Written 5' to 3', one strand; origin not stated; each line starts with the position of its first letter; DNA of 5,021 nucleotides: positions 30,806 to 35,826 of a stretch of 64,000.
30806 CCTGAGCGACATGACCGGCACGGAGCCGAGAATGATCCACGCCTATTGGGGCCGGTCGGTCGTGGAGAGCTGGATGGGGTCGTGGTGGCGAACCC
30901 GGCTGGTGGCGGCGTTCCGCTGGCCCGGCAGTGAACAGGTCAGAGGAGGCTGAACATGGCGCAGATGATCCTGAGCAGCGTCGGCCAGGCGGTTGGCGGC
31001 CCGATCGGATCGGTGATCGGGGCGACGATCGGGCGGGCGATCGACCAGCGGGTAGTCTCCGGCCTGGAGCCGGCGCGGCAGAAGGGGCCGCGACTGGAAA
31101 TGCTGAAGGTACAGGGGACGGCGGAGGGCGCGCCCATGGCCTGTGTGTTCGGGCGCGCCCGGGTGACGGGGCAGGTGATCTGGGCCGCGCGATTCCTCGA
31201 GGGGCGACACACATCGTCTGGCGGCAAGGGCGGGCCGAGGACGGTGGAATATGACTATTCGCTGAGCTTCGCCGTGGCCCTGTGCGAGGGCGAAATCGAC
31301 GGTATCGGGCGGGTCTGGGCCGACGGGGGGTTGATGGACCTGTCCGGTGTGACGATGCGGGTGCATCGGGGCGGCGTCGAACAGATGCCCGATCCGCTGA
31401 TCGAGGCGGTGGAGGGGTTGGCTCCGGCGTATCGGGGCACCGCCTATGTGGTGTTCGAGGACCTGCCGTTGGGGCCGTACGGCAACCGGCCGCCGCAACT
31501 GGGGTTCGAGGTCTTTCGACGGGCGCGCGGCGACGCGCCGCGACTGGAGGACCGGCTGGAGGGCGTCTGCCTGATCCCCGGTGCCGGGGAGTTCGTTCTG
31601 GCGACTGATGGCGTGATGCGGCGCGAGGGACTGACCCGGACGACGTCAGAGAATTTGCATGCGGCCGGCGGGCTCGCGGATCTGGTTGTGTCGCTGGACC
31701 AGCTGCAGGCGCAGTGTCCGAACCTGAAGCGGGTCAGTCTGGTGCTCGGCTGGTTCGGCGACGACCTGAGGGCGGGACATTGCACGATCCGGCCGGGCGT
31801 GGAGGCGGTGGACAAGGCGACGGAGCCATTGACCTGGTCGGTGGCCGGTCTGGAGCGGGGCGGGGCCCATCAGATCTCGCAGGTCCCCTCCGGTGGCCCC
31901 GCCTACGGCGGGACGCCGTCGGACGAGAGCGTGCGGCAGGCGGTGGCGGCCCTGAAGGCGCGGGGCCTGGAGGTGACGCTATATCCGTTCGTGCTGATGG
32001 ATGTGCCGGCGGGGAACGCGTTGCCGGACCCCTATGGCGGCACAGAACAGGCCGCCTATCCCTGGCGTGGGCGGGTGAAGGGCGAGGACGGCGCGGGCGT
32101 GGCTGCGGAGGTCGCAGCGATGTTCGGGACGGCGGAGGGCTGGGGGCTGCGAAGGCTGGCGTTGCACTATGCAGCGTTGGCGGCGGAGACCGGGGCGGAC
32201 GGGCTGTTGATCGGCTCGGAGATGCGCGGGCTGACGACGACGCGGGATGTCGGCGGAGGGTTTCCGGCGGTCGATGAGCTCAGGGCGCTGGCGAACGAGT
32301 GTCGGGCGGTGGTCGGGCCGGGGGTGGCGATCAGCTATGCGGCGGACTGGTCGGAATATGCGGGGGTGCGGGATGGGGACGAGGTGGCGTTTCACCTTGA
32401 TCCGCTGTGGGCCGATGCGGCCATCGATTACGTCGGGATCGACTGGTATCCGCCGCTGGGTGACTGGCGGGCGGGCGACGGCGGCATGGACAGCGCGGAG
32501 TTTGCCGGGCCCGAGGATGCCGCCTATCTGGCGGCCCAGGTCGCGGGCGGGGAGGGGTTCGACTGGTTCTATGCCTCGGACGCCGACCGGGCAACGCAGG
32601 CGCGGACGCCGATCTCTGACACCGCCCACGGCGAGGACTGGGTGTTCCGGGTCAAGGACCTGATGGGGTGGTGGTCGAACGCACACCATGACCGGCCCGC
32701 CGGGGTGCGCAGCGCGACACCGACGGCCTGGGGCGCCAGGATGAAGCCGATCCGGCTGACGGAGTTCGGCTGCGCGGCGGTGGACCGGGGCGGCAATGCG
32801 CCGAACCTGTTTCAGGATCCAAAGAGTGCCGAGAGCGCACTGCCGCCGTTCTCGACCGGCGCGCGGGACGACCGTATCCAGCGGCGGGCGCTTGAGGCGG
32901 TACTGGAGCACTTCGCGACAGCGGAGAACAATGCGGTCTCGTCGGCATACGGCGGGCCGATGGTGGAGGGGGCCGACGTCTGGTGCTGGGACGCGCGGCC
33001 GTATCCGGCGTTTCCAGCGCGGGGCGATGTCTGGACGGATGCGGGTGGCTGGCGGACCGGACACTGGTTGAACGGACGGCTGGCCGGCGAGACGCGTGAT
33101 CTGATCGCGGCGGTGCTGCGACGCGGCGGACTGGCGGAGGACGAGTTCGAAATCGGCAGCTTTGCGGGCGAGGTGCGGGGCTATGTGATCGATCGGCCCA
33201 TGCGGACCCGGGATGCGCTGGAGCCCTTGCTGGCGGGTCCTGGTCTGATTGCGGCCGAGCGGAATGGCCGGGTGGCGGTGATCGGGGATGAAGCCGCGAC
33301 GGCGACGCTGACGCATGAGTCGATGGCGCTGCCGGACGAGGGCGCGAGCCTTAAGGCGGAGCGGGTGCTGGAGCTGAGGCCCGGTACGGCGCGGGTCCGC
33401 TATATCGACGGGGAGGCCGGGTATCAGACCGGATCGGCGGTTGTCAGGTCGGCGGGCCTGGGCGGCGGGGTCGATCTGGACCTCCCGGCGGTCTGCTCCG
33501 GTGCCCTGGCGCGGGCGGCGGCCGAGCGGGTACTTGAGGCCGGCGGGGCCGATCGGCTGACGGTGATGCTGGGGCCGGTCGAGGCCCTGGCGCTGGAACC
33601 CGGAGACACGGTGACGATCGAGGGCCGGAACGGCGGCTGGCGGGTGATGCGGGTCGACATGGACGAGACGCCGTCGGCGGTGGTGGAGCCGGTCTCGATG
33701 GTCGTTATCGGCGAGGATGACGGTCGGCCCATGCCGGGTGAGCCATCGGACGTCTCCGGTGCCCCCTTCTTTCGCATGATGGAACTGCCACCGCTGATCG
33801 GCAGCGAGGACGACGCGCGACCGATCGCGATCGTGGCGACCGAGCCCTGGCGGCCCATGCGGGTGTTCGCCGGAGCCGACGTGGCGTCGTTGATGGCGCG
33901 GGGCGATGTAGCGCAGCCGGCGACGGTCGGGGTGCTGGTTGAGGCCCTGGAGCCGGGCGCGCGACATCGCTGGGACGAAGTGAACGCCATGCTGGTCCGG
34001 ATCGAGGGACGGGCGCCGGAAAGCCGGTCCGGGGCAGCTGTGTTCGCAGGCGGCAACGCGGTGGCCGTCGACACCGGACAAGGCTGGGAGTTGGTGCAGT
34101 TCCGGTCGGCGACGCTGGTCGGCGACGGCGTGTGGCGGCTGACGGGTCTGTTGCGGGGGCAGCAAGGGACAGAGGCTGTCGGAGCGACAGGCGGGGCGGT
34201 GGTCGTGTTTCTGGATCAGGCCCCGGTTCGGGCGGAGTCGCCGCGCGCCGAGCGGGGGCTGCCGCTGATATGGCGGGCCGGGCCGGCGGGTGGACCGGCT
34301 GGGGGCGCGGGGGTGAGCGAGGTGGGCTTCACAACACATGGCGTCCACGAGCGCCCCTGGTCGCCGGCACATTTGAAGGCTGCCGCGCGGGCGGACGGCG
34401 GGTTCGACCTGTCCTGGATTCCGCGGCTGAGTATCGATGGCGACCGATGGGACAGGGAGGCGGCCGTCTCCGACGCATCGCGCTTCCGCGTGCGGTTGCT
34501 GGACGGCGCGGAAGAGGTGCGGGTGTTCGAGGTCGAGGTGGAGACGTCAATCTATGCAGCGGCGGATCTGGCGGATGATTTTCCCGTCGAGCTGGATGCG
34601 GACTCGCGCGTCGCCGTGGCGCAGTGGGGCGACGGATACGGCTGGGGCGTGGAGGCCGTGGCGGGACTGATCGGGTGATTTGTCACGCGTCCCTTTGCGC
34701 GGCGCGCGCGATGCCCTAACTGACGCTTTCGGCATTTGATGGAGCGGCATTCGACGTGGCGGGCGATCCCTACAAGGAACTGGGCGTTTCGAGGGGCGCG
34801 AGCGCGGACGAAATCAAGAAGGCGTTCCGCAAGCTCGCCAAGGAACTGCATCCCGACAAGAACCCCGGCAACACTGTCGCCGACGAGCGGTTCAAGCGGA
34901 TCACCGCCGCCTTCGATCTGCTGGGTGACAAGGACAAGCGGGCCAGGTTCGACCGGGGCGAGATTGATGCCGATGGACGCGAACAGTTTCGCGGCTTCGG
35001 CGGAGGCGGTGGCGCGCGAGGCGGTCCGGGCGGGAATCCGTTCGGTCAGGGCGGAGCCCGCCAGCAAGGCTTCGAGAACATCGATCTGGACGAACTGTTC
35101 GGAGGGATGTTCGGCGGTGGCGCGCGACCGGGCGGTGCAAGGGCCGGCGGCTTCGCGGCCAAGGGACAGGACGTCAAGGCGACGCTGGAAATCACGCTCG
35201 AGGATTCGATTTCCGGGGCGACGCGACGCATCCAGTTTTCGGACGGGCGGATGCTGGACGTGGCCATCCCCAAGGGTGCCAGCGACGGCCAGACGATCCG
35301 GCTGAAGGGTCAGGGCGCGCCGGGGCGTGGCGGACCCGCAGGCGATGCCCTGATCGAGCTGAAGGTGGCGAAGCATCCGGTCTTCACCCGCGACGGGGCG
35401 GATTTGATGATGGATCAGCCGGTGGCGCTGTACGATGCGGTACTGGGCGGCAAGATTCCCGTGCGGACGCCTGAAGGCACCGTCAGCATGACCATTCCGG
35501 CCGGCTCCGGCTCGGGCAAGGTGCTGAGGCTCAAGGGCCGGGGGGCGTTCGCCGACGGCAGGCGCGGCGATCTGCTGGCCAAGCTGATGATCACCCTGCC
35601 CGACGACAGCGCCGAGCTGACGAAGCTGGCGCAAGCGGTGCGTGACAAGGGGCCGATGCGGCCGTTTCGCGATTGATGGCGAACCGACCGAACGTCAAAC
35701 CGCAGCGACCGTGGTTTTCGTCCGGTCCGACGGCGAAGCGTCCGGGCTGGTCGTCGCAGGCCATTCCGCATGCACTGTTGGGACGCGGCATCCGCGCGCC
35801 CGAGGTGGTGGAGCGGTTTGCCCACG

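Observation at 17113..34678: Apparently intact gene transfer agent cluster in a Brevundimonas-like genome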

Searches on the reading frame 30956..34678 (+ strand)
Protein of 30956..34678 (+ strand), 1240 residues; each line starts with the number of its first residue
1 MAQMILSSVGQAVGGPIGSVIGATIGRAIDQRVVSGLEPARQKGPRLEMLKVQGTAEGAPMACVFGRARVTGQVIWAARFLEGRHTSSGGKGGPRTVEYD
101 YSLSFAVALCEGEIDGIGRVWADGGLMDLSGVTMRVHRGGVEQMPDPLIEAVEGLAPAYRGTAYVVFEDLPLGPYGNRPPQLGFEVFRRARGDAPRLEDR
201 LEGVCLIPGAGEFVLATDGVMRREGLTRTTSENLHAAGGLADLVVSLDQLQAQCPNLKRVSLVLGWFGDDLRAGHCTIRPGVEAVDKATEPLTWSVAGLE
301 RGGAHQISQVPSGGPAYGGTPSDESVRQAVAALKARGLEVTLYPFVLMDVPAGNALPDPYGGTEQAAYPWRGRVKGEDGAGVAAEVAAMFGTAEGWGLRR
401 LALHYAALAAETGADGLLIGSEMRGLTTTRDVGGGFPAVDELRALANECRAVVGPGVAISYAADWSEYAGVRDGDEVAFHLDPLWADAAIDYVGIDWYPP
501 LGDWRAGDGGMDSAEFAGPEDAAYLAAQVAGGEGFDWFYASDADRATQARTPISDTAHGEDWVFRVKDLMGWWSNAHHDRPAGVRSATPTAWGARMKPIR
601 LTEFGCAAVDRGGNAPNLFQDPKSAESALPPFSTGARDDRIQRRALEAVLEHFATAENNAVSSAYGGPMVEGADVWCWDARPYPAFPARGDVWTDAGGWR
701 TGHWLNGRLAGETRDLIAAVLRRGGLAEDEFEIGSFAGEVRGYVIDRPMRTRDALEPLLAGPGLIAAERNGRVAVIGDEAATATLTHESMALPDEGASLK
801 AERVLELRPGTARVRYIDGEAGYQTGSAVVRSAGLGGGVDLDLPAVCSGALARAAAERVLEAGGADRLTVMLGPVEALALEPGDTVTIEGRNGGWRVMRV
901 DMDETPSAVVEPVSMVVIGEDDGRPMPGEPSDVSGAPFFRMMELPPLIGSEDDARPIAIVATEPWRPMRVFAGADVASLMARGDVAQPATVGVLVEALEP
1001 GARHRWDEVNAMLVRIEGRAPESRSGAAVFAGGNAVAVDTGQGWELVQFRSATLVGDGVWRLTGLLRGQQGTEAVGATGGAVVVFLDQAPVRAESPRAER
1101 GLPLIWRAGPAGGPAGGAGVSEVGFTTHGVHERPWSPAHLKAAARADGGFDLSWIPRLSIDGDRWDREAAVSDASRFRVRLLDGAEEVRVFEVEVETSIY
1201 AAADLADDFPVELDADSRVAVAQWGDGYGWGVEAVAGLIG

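Call 10: search_protein_families(library=pfam, proteins=[window:30956-34678:+], max_evalue=0.01)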
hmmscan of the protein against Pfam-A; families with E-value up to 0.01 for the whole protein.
window:30956-34678:+ (1240 aa): 4 families
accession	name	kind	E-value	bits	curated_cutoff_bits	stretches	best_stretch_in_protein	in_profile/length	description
PF13547.12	GTA_TIM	-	3.5e-129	430.9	27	1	396-687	1-299/299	GTA TIM-barrel-like domain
PF13550.12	Phage-tail_3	-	3.2e-27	95.9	23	1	746-901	1-163/164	Putative phage tail protein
PF23666.2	Rcc01698_C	-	7.7e-27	93.9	27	1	989-1083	1-97/98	Rcc01698-like, C-terminal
PF22612.2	GH113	-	0.00044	20.1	27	0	399-426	113-140/289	Glycoside Hydrolase Family 113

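Call 31: search_protein_families(library=ncbifam, proteins=[window:30956-34678:+], max_evalue=0.001)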
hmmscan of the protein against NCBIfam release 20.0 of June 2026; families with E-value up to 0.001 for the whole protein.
window:30956-34678:+ (1240 aa): 1 family
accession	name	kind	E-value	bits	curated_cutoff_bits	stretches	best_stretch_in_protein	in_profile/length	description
NF048004.1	GTA_megatron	equivalog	0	1413.4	800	1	1-1235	1-1296/1299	baseplate multidomain protein megatron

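Call 44: search_dna_similar(query=window:30956-34678:+, collection=phages, mode=protein, max_rows=12)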
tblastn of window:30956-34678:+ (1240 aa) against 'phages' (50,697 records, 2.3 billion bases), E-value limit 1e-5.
Records with a match: 142; places in all: 165; records where one place covers at least 80% of the query: 15.
Best place of each record, by identity: <60% 142.
By first word of the organism name: Rhodobacter 47; Caulobacter 39; Brevundimonas 8; Roseobacter 7; Alteromonas 5; Bacteriophage 4; Dinoroseobacter 4; Paracoccus 4; Caudoviricetes 3; Xanthomonas 3; and 12 more.
By host as written in the record: Rhodobacter capsulatus YW1 46; Caulobacter vibrioides CB15 22; - 9; Brevundimonas pondensis LVF1 6; Caulobacter vibrioides 6; Caulobacter crescentus 6; Caulobacter crescentus NA1000 6; Roseobacter denitrificans OCh114 4; and 25 more.
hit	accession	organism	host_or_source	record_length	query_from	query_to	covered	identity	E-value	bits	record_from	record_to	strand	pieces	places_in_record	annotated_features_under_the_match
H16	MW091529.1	Bacteriophage sp. 103231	sewage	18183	1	1165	94%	39.6%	0e+0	662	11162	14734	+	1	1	glycoside hydrolase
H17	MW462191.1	Bacteriophage sp.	freshwater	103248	1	1165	94%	39.4%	0e+0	636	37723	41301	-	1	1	tail fiber protein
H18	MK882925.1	Dinoroseobacter phage vB_DshS-R4C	Dinoroseobacter shibae DFL12.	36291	1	1231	95%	39.0%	2e-93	621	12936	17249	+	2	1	tail protein | cell wall peptidase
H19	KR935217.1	Rhodobacter phage RcCronus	Rhodobacter capsulatus YW1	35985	17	1236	98%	37.2%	2e-173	576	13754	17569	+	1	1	hydrolase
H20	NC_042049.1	Rhodobacter phage RcCronus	Rhodobacter capsulatus YW1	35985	17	1236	98%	37.2%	2e-173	576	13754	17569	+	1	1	tail protein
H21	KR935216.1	Rhodobacter phage RcRhea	Rhodobacter capsulatus YW1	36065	17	1236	98%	37.0%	3e-173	575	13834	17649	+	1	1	tail protein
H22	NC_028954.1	Rhodobacter phage RcRhea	Rhodobacter capsulatus YW1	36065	17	1236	98%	37.0%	3e-173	575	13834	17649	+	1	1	tail protein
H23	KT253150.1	Rhodobacter phage RcSaxon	Rhodobacter capsulatus YW1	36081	17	1236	98%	36.9%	3e-172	573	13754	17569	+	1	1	hydrolase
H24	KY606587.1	Dinoroseobacter phage vB_DshS-R5C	Dinoroseobacter shibae DFL12T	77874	46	1209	94%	36.9%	2e-103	590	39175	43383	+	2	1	GTA-like protein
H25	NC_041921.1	Dinoroseobacter phage vB_DshS-R5C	Dinoroseobacter shibae DFL12T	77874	46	1209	94%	36.9%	2e-103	590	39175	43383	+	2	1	tail protein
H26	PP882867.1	Dinoroseobacter phage vB_DshS_R26L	Dinoroseobacter shibae DFL12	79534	46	1209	94%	35.9%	8e-95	566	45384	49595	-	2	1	GTA-like protein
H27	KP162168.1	Paracoccus phage vB_PmaS-R3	Paracoccus marcusii JL-65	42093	42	1229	96%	34.7%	3e-176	585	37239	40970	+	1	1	gene transfer agent-like protein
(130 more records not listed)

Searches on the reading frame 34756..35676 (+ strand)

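Call 10: search_protein_families(library=pfam, proteins=[window:34756-35676:+], max_evalue=0.01)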
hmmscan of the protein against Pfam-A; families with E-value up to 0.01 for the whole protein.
window:34756-35676:+ (306 aa): 2 families
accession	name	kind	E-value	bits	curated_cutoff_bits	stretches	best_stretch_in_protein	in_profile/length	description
PF01556.23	DnaJ_C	-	7.1e-39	133.7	26.6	1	141-282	2-152/152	DnaJ C terminal domain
PF00226.36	DnaJ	-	4.4e-23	81.6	27.8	1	4-66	1-63/63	DnaJ domain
